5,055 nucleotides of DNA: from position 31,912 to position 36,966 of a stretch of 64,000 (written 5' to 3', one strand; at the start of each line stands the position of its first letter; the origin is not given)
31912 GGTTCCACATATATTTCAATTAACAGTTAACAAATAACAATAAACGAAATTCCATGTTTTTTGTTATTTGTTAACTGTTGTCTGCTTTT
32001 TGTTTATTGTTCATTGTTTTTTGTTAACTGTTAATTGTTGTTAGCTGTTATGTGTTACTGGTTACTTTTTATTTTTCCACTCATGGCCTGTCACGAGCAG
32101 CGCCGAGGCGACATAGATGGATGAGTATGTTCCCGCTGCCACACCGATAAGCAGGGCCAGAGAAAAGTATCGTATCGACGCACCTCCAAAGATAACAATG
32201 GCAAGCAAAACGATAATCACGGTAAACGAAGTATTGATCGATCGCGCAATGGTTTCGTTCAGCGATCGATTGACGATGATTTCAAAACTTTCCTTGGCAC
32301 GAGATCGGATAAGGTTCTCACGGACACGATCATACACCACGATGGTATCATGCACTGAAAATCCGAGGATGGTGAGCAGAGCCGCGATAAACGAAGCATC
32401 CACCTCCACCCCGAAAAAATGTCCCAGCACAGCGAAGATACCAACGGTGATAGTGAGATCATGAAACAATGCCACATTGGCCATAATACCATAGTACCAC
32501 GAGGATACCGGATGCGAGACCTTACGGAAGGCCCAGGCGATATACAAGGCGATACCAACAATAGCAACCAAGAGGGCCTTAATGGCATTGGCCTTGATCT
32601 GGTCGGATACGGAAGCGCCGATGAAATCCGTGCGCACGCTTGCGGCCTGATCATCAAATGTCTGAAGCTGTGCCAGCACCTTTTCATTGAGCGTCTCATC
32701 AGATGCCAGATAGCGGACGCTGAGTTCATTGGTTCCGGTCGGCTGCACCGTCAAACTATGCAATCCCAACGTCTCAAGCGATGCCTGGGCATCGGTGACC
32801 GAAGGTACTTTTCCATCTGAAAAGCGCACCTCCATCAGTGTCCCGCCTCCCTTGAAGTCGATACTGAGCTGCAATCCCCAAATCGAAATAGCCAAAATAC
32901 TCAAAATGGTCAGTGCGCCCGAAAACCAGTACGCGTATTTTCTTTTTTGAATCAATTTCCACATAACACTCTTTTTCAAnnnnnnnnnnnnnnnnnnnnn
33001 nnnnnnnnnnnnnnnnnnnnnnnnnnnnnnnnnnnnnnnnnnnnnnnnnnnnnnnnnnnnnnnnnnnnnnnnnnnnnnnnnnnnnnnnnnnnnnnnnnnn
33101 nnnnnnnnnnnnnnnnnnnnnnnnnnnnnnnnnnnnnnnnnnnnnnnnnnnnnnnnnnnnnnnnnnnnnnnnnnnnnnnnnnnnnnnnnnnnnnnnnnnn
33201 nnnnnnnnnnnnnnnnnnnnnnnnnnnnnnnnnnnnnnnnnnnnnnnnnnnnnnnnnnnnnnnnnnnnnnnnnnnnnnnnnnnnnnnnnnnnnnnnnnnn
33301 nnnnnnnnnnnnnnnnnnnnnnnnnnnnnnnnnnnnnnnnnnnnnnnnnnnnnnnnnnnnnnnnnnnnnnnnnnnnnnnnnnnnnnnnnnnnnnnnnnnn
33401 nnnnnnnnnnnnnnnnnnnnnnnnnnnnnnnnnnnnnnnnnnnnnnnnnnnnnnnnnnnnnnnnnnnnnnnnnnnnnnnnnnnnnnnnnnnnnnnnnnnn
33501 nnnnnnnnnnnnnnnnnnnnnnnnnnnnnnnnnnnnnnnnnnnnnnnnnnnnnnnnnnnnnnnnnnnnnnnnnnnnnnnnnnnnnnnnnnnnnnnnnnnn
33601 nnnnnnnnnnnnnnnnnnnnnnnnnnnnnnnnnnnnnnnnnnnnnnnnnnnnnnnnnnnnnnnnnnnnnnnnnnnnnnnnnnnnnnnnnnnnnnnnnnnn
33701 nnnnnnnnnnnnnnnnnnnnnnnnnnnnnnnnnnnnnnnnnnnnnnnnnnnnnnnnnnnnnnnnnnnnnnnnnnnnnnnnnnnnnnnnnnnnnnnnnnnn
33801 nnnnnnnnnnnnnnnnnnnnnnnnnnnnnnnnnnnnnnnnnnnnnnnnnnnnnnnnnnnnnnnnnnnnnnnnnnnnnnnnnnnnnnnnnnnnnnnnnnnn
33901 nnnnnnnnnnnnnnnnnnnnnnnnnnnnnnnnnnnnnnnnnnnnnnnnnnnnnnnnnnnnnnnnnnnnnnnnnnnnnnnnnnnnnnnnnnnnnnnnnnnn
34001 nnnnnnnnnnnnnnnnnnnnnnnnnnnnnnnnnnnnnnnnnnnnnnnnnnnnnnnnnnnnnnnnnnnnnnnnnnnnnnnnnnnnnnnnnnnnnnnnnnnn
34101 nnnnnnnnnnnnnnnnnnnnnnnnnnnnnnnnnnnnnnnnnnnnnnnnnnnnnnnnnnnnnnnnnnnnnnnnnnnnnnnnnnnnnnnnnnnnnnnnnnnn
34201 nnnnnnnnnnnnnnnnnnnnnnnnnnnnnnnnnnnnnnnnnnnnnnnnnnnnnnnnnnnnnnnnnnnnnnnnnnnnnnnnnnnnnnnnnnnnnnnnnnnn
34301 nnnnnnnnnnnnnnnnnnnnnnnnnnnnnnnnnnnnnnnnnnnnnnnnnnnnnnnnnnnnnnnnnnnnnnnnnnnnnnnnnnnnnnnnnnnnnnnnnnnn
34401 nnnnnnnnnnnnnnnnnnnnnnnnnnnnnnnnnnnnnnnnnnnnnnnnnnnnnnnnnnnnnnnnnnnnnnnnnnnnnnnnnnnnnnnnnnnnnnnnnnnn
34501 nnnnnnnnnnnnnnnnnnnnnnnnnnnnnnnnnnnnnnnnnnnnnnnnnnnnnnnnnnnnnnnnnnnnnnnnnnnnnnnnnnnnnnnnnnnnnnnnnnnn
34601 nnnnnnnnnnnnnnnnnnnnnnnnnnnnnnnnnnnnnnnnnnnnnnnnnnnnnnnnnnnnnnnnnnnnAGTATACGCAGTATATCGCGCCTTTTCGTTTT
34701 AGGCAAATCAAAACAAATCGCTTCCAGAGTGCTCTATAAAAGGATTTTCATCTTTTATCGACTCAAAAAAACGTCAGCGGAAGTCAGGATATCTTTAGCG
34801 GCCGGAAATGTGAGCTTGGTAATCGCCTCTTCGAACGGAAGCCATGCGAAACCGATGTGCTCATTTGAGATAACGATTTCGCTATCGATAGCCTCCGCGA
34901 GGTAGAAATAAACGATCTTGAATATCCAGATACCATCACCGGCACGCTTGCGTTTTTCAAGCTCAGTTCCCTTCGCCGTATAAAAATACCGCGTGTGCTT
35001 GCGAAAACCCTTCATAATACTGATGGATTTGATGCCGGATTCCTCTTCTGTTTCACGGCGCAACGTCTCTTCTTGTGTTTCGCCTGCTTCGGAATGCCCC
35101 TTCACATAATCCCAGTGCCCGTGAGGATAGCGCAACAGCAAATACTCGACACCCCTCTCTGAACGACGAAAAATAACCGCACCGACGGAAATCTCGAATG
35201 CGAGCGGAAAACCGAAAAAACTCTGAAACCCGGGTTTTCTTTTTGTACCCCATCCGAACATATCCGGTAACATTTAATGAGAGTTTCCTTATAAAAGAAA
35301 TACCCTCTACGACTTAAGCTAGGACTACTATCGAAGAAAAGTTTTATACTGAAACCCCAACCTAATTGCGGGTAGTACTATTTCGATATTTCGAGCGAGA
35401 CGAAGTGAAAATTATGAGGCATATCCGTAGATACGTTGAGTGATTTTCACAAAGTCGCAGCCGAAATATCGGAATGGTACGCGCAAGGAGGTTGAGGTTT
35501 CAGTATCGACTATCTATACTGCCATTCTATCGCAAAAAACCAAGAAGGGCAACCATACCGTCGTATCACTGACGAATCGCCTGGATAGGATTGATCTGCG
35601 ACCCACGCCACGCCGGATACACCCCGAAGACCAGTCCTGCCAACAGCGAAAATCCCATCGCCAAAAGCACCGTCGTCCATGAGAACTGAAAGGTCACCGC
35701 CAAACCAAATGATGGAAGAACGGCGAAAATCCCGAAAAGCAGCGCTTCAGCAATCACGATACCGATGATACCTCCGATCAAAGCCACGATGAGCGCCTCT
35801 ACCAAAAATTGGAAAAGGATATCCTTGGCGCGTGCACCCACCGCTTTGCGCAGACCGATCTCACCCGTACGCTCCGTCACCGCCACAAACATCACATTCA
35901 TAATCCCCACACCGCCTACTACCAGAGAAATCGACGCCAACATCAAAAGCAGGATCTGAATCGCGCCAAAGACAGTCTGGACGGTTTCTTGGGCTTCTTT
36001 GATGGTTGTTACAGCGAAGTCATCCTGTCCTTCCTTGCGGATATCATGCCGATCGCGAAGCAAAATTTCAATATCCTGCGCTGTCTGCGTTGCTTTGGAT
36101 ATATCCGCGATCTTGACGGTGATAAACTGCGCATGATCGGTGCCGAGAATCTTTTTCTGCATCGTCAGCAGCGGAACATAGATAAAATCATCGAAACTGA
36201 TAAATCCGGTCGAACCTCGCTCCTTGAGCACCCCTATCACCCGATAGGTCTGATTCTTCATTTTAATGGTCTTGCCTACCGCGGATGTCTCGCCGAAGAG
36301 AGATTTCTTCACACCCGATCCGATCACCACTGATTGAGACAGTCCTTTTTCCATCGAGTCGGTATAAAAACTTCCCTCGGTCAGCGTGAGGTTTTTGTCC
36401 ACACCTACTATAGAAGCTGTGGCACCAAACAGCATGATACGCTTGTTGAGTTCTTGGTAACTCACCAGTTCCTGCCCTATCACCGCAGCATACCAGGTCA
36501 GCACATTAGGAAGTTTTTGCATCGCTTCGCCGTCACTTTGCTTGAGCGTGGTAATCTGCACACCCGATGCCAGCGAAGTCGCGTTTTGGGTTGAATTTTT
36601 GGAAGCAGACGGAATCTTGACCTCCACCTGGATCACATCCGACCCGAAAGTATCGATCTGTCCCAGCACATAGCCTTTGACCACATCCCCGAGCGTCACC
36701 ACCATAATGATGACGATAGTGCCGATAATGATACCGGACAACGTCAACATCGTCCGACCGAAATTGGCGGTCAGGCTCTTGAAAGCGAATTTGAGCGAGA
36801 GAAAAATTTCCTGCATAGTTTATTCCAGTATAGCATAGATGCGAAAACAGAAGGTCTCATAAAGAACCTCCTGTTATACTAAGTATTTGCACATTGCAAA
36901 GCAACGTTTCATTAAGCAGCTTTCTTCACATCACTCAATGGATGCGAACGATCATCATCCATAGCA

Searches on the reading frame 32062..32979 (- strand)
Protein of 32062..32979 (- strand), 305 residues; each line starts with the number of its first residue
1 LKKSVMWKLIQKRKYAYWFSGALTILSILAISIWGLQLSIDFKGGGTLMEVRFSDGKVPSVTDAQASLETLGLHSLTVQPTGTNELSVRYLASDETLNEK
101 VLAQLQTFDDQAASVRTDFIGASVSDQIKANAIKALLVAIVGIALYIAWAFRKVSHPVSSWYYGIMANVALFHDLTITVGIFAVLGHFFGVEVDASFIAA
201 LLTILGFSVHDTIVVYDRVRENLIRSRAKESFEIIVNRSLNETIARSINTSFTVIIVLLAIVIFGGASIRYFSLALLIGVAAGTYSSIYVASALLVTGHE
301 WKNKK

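Call 52: search_protein_families(library=pfam, proteins=[window:32062-32979:-], max_evalue=0.00001)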
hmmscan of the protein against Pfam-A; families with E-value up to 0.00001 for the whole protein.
window:32062-32979:- (305 aa): 1 family
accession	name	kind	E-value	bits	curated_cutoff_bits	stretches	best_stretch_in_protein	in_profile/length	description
PF02355.23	SecD_SecF_C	-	1.1e-54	185.1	20.5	1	103-297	4-185/189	Protein export membrane protein SecD/SecF, C-terminal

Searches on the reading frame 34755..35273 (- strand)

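Call 52: search_protein_families(library=pfam, proteins=[window:34755-35273:-], max_evalue=0.00001)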
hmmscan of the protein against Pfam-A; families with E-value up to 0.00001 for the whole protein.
window:34755-35273:- (172 aa): 1 family
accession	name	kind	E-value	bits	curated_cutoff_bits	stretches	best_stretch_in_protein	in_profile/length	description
PF00293.34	NUDIX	-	1.6e-14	54.5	21.1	1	28-155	4-124/134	NUDIX domain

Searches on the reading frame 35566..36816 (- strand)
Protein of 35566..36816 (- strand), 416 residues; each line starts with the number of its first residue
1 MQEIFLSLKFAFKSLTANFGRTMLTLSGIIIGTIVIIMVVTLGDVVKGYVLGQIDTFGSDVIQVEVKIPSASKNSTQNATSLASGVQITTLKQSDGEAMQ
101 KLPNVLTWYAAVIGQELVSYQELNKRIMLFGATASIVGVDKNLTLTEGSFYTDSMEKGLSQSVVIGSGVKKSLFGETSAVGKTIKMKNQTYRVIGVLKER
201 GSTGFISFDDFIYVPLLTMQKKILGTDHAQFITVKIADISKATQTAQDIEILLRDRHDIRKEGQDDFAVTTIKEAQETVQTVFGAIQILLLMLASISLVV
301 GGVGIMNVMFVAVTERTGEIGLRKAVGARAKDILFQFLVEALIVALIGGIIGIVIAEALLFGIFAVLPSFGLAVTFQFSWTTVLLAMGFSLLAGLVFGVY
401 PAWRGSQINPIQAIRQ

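Call 52: search_protein_families(library=pfam, proteins=[window:35566-36816:-], max_evalue=0.00001)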
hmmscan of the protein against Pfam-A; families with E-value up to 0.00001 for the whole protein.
window:35566-36816:- (416 aa): 2 families
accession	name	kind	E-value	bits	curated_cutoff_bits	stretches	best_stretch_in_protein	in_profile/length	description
PF12704.14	MacB_PCD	-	5.5e-33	115.4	27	1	22-250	1-205/207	MacB-like periplasmic core domain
PF02687.27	FtsX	-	1.4e-17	64.3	25.5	1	292-410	2-120/120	FtsX-like permease C-terminal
